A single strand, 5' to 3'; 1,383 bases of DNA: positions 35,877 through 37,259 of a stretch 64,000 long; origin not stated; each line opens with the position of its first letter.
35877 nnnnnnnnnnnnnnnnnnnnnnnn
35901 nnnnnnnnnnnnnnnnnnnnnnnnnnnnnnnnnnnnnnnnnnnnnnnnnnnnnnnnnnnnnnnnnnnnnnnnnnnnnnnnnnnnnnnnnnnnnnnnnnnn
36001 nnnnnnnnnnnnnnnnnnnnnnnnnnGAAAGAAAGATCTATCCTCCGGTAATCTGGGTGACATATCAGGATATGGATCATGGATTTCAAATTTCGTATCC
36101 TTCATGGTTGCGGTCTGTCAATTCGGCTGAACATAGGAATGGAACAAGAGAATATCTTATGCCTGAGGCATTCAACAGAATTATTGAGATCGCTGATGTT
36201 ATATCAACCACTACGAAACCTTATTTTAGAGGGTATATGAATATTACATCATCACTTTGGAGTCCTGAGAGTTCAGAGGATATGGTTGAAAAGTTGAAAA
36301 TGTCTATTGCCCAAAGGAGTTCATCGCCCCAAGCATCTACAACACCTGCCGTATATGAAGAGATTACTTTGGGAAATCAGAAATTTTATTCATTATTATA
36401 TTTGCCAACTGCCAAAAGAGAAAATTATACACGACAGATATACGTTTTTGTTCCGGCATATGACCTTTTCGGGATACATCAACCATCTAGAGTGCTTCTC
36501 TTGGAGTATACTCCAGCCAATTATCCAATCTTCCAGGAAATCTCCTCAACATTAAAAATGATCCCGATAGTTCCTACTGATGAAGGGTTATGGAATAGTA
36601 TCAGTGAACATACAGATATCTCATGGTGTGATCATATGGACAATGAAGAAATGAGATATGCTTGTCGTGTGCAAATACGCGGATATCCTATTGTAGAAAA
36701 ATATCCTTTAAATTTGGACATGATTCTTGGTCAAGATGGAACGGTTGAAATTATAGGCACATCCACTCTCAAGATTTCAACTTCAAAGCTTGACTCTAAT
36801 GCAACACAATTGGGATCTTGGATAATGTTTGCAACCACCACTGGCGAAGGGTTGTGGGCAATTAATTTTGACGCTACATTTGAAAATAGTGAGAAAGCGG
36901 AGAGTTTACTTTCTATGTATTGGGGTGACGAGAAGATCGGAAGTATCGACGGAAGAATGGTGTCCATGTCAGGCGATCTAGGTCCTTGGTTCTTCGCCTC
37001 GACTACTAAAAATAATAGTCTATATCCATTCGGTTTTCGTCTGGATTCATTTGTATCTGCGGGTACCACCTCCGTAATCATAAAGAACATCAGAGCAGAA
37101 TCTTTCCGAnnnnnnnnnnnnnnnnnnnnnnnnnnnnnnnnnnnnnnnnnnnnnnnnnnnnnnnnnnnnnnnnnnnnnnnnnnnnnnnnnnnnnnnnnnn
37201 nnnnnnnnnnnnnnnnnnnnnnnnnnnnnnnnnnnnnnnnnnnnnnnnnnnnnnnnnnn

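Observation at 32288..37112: Two adjacent large envelope proteins share a C-terminal beta-rich domain. The first combines HAF-type extracellular repeats with a lipase-like segment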

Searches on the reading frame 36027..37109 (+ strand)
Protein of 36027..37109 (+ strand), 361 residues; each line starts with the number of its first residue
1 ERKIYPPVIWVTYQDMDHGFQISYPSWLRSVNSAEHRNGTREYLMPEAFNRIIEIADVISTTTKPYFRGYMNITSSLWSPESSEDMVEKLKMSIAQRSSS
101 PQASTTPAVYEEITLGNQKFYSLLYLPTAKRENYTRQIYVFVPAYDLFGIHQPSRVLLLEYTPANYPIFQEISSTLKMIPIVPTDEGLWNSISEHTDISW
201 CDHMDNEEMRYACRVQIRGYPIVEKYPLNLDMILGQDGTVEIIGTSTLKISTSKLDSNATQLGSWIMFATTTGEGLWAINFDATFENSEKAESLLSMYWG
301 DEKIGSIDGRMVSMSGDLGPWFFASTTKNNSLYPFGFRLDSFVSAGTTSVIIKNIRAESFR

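Call 49: predict_structure(alignment_id=A3)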
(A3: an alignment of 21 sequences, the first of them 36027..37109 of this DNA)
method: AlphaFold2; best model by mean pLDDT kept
length: 361 residues; sequences in the alignment: 21
mean_pLDDT: 86.1   pTM: 0.63
mean pLDDT of the five models: 86.1, 85.5, 85.1, 84.4, 84.3
residues with pLDDT >= 90: 174; 70-90: 152; 50-70: 30; < 50: 5
segments of 3 or more residues with pLDDT < 50: 1-3
pLDDT, mean of each block of 10 residues (from residue 1): 70 95 95 91 83 88 66 94 95 82 74 91 89 90 89 94 93 95 86 81 87 84 87 93 89 76 89 84 87 91 90 65 72 92 86 90 71
secondary structure, 60 per line:
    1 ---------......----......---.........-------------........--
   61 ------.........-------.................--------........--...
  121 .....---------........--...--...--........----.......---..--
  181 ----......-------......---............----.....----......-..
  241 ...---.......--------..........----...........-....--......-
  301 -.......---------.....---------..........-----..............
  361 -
elements in order: E10-15 E20-25 E29-32 H33-37 E51-58 E67-75 H83-99 E108-115 E118-125 E135-142 E145-147 E150-152 E155-162 H167-173 H185-190 H198-203 H207-218 E223-227 E232-237 E239-243 E247-253 E262-271 E276-286 H288-291 E294-299 E302-308 E318-322 E332-341 E347-360

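Call 71: find_related_loci(query=A4, collection=metagenome_contigs, flank=9000)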
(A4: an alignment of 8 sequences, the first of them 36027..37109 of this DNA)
Query A4 (361 aa) in metagenome_contigs; peptide patterns used: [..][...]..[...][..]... (x = any residue, [..] = any of these).
103 stretches matched a pattern; 7 encode a relative of the query (tblastn E <= 1e-3); 7 distinct loci.
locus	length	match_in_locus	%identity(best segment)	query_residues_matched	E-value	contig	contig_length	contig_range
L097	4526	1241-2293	32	7-359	1e-61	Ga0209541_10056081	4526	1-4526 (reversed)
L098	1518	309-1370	31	7-361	9e-62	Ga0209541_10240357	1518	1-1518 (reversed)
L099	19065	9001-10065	33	7-359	6e-59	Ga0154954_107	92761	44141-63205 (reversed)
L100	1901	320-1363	30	10-361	7e-43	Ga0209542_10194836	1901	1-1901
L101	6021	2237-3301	27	7-357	2e-41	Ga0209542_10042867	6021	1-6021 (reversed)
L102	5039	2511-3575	27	7-357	1e-41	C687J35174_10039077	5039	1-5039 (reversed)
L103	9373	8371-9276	28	7-313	2e-39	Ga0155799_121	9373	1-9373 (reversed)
